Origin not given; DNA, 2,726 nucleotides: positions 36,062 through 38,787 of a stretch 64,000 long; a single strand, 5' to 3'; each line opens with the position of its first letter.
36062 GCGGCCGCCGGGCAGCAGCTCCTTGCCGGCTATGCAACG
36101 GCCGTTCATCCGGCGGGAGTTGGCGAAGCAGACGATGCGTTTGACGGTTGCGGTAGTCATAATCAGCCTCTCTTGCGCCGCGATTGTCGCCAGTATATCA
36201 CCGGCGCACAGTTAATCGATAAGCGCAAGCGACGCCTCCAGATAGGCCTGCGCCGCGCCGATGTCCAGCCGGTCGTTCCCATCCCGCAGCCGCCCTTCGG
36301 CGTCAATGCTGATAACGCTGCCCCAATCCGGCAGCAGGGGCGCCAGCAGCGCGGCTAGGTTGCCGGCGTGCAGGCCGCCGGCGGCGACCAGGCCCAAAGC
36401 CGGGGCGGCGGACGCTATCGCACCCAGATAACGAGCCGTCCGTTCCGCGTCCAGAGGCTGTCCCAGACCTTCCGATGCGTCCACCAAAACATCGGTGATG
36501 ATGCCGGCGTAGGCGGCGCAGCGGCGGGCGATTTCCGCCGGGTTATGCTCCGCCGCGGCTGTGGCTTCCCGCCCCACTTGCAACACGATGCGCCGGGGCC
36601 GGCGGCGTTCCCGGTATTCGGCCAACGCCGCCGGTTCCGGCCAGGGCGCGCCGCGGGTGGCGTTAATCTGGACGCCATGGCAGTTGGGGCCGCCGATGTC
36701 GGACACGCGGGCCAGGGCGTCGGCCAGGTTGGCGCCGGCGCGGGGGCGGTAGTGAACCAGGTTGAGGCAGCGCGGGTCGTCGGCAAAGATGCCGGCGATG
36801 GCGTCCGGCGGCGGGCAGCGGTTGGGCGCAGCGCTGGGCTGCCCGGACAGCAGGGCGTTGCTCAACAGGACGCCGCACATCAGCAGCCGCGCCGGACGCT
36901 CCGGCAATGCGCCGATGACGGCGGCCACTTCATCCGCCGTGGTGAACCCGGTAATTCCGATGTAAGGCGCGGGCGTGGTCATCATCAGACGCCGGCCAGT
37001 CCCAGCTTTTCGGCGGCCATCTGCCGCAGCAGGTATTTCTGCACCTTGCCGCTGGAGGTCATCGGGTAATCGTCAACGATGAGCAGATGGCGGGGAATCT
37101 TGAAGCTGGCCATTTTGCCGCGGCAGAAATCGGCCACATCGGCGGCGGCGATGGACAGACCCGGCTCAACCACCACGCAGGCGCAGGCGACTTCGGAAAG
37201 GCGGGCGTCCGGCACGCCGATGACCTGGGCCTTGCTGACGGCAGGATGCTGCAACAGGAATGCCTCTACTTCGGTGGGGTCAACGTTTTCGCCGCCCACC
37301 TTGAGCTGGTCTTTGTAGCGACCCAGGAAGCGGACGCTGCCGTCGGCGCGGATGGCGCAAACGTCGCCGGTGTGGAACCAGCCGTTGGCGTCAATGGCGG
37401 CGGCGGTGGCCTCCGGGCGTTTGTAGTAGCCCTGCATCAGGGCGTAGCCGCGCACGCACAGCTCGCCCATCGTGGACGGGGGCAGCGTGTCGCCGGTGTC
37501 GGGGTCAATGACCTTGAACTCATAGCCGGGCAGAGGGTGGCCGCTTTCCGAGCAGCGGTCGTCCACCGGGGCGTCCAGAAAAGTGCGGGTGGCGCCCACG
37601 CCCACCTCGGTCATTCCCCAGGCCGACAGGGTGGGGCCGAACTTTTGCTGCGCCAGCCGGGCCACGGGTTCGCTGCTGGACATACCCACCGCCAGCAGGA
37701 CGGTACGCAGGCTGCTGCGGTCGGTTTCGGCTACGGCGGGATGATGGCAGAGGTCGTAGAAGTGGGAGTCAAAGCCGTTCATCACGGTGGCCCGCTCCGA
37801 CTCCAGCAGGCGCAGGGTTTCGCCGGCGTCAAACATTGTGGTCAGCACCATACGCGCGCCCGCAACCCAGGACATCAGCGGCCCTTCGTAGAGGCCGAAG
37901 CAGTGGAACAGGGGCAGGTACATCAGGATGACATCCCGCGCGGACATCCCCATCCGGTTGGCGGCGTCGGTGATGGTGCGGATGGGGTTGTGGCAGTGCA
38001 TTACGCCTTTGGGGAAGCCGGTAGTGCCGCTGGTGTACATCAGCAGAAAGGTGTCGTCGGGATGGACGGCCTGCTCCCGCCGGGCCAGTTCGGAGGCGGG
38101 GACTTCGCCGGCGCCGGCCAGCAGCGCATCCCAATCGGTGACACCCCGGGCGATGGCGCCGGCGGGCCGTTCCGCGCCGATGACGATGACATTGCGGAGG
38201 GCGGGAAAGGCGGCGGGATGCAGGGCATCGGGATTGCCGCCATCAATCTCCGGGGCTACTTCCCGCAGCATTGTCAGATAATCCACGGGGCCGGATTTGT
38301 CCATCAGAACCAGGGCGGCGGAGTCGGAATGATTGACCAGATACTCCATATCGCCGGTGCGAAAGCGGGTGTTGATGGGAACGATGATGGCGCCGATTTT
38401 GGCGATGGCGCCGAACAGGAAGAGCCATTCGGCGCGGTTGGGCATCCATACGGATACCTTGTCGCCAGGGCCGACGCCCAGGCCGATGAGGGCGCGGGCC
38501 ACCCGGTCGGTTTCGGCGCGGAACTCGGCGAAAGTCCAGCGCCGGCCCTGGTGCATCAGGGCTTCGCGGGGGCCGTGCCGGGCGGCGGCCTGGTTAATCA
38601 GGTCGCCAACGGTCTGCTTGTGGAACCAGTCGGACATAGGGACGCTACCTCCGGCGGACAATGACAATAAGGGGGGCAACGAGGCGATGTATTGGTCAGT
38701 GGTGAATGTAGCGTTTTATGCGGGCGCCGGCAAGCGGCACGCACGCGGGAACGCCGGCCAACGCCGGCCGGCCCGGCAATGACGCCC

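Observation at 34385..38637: Translationally coupled operon: acyl-CoA synthetase / TrpF-like TIM barrel / dual-OB-like unknown / two DUF488 paralogues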

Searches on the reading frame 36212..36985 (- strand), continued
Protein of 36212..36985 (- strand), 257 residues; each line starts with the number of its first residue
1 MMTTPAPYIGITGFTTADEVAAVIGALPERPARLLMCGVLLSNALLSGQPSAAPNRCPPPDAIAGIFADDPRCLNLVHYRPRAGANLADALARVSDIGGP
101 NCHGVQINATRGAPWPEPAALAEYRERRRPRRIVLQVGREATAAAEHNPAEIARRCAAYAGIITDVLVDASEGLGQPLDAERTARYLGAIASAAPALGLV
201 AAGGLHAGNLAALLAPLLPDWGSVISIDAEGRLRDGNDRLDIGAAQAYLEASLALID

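Call 46: fold_search(model_id=the predicted structure, library=pdb)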
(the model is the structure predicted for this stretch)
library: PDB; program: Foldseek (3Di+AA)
matches with E <= 10: 1260; with E <= 0.001: 38
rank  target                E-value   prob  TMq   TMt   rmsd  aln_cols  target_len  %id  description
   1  5lhe                  1.9e-06  1.00  0.60  0.72   4.3       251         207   20  Phosphoribosyl anthranilate isomerase from Thermococcus kodakaraensis (released 2016-11-09)
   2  3m0z_A                7.9e-06  1.00  0.58  0.60   5.3       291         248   13  Crystal structure of putative aldolase from Klebsiella pneumoniae. (released 2010-03-31)
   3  4rc1_A                1.2e-05  1.00  0.59  0.62   5.4       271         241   12  Structure of the methanofuran/methanopterin biosynthetic enzyme MJ1099 from Methanocaldococcus jannaschii with PRPP (released 2014-11-12)
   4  3m0z_D                1.3e-05  1.00  0.46  0.47   9.0       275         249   13  Crystal structure of putative aldolase from Klebsiella pneumoniae. (released 2010-03-31)
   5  4rc1_F                1.5e-05  1.00  0.58  0.62   5.4       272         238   12  Structure of the methanofuran/methanopterin biosynthetic enzyme MJ1099 from Methanocaldococcus jannaschii with PRPP (released 2014-11-12)
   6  4rc1_C                1.9e-05  1.00  0.57  0.61   5.6       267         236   12  Structure of the methanofuran/methanopterin biosynthetic enzyme MJ1099 from Methanocaldococcus jannaschii with PRPP (released 2014-11-12)
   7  4rc1_B                1.9e-05  1.00  0.58  0.61   6.4       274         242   11  Structure of the methanofuran/methanopterin biosynthetic enzyme MJ1099 from Methanocaldococcus jannaschii with PRPP (released 2014-11-12)
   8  3m0z_B                2.5e-05  1.00  0.58  0.60   5.8       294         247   14  Crystal structure of putative aldolase from Klebsiella pneumoniae. (released 2010-03-31)
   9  3lm7_A                3.4e-05  1.00  0.55  0.57   5.7       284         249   12  Crystal Structure of DUF1341 representative, from Yersinia enterocolitica subsp. enterocolitica 8081 (released 2010-02-23)
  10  4rc1_H                3.6e-05  1.00  0.57  0.62   5.6       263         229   12  Structure of the methanofuran/methanopterin biosynthetic enzyme MJ1099 from Methanocaldococcus jannaschii with PRPP (released 2014-11-12)
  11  4nvt_B                4.1e-05  1.00  0.53  0.55   6.5       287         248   10  Crystal Structure of Triosephosphate Isomerase from Brucella melitensis (released 2013-12-18)
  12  1x7i_A                6.5e-05  1.00  0.52  0.56   7.1       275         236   12  Crystal structure of the native copper homeostasis protein (cutCm) with calcium binding from Shigella flexneri 2a str. (released 2005-03-01)
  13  4zvj_A                6.5e-05  1.00  0.50  0.52   6.6       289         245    9  Structure of human triose phosphate isomerase K13M (released 2016-03-09)
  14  2vem_A                7.3e-05  1.00  0.51  0.55   6.3       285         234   10  Structure-based enzyme engineering efforts with an inactive monomeric TIM variant: the importance of a single point mu (released 2008-02-19)
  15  4u9p_A                8.2e-05  1.00  0.56  0.61   5.7       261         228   11  Structure of the methanofuran/methanopterin biosynthetic enzyme MJ1099 from Methanocaldococcus jannaschii (released 2014-11-12)
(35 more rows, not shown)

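Call 49: find_homologous_proteins(query=A3, max_evalue=1e-10)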
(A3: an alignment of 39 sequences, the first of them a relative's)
Query A3 (39 sequences) (263 aa, profile of the alignment): 936 proteins with E <= 1e-10 among 8000 candidates; the best 120 are listed.
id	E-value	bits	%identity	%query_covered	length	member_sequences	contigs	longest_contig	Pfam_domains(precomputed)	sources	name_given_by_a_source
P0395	3.5e-98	346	32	96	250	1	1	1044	-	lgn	-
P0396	1.8e-97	344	30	96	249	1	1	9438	-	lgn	-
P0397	2.1e-97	343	31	97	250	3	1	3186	-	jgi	-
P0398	2.4e-97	343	31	96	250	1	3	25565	-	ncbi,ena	-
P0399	3.4e-97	343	32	97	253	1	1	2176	-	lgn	-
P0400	4.1e-97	342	30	97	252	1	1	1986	-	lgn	-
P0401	1.1e-96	341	30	97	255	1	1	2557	-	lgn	-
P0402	1.4e-96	341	33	96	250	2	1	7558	-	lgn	-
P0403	1.4e-96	341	32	97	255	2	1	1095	-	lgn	-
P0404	1.5e-96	341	32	97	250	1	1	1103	-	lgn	-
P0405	2.1e-96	340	30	96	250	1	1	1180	-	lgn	-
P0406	2.5e-96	340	30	96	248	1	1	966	-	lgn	-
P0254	3.4e-96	339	28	97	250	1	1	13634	-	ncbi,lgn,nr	ncbi:MAG: hypothetical protein Q8R40_02440 [bacterium]|nr:hypothetical protein [bacterium]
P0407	5.2e-96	339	30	96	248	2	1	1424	-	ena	-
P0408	5.6e-96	339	32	97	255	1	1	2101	-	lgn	-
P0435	2.8e-94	333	27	95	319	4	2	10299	-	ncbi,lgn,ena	ncbi:MAG: hypothetical protein AABX08_02145 [Nanoarchaeota archaeon]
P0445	1.4e-93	331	33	96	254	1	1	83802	-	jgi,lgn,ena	-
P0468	3.1e-92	326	28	97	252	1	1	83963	-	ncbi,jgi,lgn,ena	ncbi:MAG: hypothetical protein WCT42_02095 [Candidatus Paceibacterota bacterium]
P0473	7.8e-92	325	30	96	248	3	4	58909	-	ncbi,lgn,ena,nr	ncbi:hypothetical protein KAR26_04055 [Candidatus Parcubacteria bacterium]|nr:hypothetical protein [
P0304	1.9e-89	317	28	95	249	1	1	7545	-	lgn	-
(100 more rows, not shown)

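Call 50: find_encoding_contigs(protein=P0445, flank=5000, max_places=1)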
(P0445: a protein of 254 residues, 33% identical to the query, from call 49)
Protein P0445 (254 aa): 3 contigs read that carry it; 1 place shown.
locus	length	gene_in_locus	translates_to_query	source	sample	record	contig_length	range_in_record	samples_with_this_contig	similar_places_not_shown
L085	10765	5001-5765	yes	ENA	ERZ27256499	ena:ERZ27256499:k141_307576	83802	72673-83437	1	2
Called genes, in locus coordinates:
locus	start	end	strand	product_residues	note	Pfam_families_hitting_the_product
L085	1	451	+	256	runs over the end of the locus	PF00557:Peptidase_M24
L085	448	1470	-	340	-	PF13354:Beta-lactamase2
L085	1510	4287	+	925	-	PF26449:DUF8128, PF01935:DUF87, PF02534:T4SS-DNA_transf (weak), PF10412:TrwB_AAD_bind (faint)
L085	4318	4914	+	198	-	PF00334:NDK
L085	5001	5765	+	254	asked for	-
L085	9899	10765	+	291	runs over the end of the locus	-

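Call 51: find_encoding_contigs(protein=P0468, flank=5000, max_places=1)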
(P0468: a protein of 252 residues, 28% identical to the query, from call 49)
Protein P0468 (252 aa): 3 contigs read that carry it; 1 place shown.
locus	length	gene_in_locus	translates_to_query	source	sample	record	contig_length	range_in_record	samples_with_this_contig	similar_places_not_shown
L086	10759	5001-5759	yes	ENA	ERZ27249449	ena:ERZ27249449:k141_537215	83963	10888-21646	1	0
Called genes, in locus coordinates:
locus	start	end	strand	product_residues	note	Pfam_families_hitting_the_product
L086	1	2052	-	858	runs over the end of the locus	PF17900:Peptidase_M1_N, PF01433:Peptidase_M1, PF11838:ERAP1_C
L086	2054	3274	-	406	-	PF02812:ELFV_dehydrog_N, PF00208:ELFV_dehydrog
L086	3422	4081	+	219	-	-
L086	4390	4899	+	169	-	PF00293:NUDIX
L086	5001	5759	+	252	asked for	-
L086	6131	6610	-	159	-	PF01936:NYN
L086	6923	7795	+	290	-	PF02661:Fic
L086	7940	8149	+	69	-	-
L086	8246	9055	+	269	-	PF02673:BacA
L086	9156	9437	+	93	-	PF00313:CSD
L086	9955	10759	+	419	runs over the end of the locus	PF00270:DEAD, PF04851:ResIII, PF00271:Helicase_C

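Call 52: find_encoding_contigs(protein=P0473, flank=5000, max_places=1)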
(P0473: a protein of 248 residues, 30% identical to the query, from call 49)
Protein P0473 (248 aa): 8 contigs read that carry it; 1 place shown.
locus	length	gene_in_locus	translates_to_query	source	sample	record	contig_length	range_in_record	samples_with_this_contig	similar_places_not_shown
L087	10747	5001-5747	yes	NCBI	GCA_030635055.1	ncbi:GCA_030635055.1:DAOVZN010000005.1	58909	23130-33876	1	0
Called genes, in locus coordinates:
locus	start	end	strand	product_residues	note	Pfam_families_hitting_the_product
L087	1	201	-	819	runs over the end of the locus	PF00521:DNA_topoisoIV, PF03989:DNA_gyraseA_C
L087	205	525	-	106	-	-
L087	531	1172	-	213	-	PF13483:Lactamase_B_3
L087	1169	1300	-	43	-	-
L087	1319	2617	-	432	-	-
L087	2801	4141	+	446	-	PF02661:Fic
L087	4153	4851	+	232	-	PF00565:SNase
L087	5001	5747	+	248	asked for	-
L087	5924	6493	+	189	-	PF04542:Sigma70_r2, PF08281:Sigma70_r4_2, PF04545:Sigma70_r4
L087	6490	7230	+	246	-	-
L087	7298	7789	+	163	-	-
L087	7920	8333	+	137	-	-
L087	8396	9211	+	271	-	PF13276:HTH_21, PF00665:rve, PF13683:rve_3, PF13333:rve_2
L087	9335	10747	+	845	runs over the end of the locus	PF19527:DUF6055 (weak)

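Call 53: find_encoding_contigs(protein=P0435, flank=5000, max_places=1)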
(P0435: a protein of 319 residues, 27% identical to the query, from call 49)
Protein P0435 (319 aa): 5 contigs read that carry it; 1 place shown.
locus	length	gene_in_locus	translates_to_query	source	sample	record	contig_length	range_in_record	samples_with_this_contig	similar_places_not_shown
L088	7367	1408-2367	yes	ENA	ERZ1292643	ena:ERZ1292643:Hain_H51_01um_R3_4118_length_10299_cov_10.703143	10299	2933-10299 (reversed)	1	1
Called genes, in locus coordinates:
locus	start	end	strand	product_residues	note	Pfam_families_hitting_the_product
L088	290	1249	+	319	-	-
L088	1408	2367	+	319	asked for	-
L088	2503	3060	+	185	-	PF20803:PaaX_M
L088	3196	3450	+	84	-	-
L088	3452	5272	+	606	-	PF13231:PMT_2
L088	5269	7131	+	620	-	PF01807:Zn_ribbon_DnaG, PF08275:DNAG_N, PF13662:Toprim_4, PF01751:Toprim (weak), PF13155:Toprim_2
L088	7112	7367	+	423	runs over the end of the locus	PF03979:Sigma70_r1_1, PF00140:Sigma70_r1_2, PF04542:Sigma70_r2, PF04539:Sigma70_r3, PF04545:Sigma70_r4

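Call 77: find_encoding_contigs(protein=P0024, flank=6000, max_places=1)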
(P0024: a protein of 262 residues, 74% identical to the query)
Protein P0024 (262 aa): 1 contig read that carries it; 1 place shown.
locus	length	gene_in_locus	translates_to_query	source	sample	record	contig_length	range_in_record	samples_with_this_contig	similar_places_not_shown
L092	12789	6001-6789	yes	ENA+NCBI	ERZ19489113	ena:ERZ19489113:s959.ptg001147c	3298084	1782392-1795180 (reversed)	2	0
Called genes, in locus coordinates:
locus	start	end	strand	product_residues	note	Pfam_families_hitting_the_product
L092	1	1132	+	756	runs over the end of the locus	PF00270:DEAD, PF04851:ResIII, PF00271:Helicase_C, PF14267:DUF4357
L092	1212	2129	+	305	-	-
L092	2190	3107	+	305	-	-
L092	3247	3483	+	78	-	-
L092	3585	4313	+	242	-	PF05685:Uma2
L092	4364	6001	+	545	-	PF00501:AMP-binding, PF13193:AMP-binding_C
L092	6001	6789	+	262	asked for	-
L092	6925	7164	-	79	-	-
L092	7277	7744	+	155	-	PF06695:Sm_multidrug_ex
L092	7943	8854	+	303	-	PF02899:Phage_int_SAM_1, PF00589:Phage_integrase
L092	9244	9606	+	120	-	-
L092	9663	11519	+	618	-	PF01541:GIY-YIG, PF27096:UvrC_M, PF02151:UVR, PF22920:UvrC_RNaseH, PF08459:UvrC_RNaseH_dom, PF14520:HHH_5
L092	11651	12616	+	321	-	-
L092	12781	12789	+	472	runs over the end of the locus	PF00171:Aldedh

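Call 78: find_encoding_contigs(protein=P0062, flank=6000, max_places=1)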
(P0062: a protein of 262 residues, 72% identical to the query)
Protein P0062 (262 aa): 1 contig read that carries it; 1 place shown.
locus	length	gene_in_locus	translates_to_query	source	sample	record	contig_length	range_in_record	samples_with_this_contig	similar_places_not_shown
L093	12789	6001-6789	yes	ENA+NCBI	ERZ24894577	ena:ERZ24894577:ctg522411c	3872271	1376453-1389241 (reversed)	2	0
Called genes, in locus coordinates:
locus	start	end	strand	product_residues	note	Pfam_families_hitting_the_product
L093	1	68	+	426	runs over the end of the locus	PF07690:MFS_1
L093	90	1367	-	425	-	PF05977:MFS_3, PF07690:MFS_1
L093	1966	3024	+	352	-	PF00296:Bac_luciferase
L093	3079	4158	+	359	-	PF00296:Bac_luciferase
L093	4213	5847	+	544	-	PF00501:AMP-binding, PF13193:AMP-binding_C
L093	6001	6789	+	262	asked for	-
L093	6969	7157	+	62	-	-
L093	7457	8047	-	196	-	-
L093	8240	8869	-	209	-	PF13546:DDE_5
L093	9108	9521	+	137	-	PF00067:p450 (faint)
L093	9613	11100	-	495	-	-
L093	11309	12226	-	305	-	-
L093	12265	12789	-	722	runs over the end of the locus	PF13476:AAA_23, PF13514:AAA_27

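Call 92: search_protein_families(library=phrogs, proteins=[window:36212-36985:-], max_evalue=0.01)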
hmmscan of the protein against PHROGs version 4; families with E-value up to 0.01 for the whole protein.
window:36212-36985:- (257 aa): 0 families

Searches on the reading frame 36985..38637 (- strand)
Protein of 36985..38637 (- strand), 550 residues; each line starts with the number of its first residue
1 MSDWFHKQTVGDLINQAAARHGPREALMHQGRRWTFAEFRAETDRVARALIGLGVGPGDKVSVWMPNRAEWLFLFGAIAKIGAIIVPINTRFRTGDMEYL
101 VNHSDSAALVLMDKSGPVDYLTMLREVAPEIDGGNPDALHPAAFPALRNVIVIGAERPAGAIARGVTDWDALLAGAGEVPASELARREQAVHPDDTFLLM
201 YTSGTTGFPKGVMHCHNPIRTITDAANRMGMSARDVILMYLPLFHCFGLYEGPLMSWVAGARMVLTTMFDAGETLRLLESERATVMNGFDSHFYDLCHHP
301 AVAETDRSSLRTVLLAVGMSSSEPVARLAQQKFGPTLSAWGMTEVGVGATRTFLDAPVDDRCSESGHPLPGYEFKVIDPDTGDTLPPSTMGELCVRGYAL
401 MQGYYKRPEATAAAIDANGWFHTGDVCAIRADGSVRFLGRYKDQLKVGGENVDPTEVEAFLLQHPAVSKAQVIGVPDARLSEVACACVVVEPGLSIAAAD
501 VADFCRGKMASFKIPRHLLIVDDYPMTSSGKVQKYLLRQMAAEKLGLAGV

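Call 3: search_protein_families(library=pfam, proteins=[window:36985-38637:-], max_evalue=0.01)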
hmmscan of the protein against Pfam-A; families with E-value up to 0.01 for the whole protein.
window:36985-38637:- (550 aa): 2 families
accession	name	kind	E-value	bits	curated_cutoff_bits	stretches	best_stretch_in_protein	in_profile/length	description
PF00501.34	AMP-binding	-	2.6e-84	283.7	29.9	1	16-405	3-384/384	AMP-binding enzyme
PF13193.12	AMP-binding_C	-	5.9e-17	62.8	24.5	1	456-531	1-76/76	AMP-binding enzyme C-terminal domain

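Call 6: search_protein_families(library=ncbifam, proteins=[window:36985-38637:-], max_evalue=0.01)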
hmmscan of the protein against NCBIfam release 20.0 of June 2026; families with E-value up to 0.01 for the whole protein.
window:36985-38637:- (550 aa): 109 families (the best 25 are shown)
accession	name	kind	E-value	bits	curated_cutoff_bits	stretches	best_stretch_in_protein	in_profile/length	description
NF009233.0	PRK12583.1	subfamily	7.1e-150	500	832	1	6-546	16-555/558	fatty acid CoA ligase family protein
NF004837.0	PRK06187.1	subfamily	3e-116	388.8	476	1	7-543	7-524/531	long-chain-fatty-acid--CoA ligase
NF005801.1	PRK07656.1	equivalog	5e-113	378.4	657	1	8-538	1-500/500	FadD3 family acyl-CoA ligase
TIGR03208.1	cyc_hxne_CoA_lg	equivalog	1.9e-100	337.1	792.3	1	30-538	50-537/538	cyclohexanecarboxylate-CoA ligase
NF004814.0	PRK06164.1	equivalog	1.9e-95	320.5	677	1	8-545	10-534/540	acyl-CoA synthetase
NF004822.0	PRK06178.1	equivalog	3.2e-95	319.8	782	1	6-542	35-568/571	acyl-CoA synthetase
NF006182.0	PRK08316.1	subfamily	7.9e-89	298.5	663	2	185-543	162-519/523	fatty acyl-CoA synthetase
NF004758.0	PRK06087.1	equivalog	4.1e-88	296.1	736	1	4-545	20-539/548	medium-chain fatty-acid--CoA ligase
NF004808.0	PRK06155.1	equivalog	6.9e-87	291.9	722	1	7-541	20-522/542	ATP-dependent acyl-CoA ligase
NF006181.0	PRK08314.1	subfamily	6.2e-84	282.2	705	1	12-542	28-555/563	long-chain-fatty-acid--CoA ligase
NF005702.0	PRK07514.1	subfamily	3.1e-83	279.8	558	2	187-542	150-501/506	malonyl-CoA synthase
NF004114.0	PRK05605.1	equivalog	4.2e-80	269.7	766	1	7-542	33-570/575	long-chain-fatty-acid--CoA ligase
NF006020.0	PRK08162.1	subfamily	1.9e-76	257.6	677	1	13-544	24-541/545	acyl-CoA synthetase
NF005676.0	PRK07470.1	equivalog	9e-76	255.6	774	1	11-541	23-529/544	acyl-CoA synthetase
NF006572.0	PRK09088.1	equivalog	2.2e-75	254.2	696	2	163-543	110-489/491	acyl-CoA synthetase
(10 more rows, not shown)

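Call 36: search_protein_families(library=padloc, proteins=[window:36985-38637:-], max_evalue=1)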
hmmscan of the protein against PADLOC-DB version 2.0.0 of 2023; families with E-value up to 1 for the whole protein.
window:36985-38637:- (550 aa): 0 families
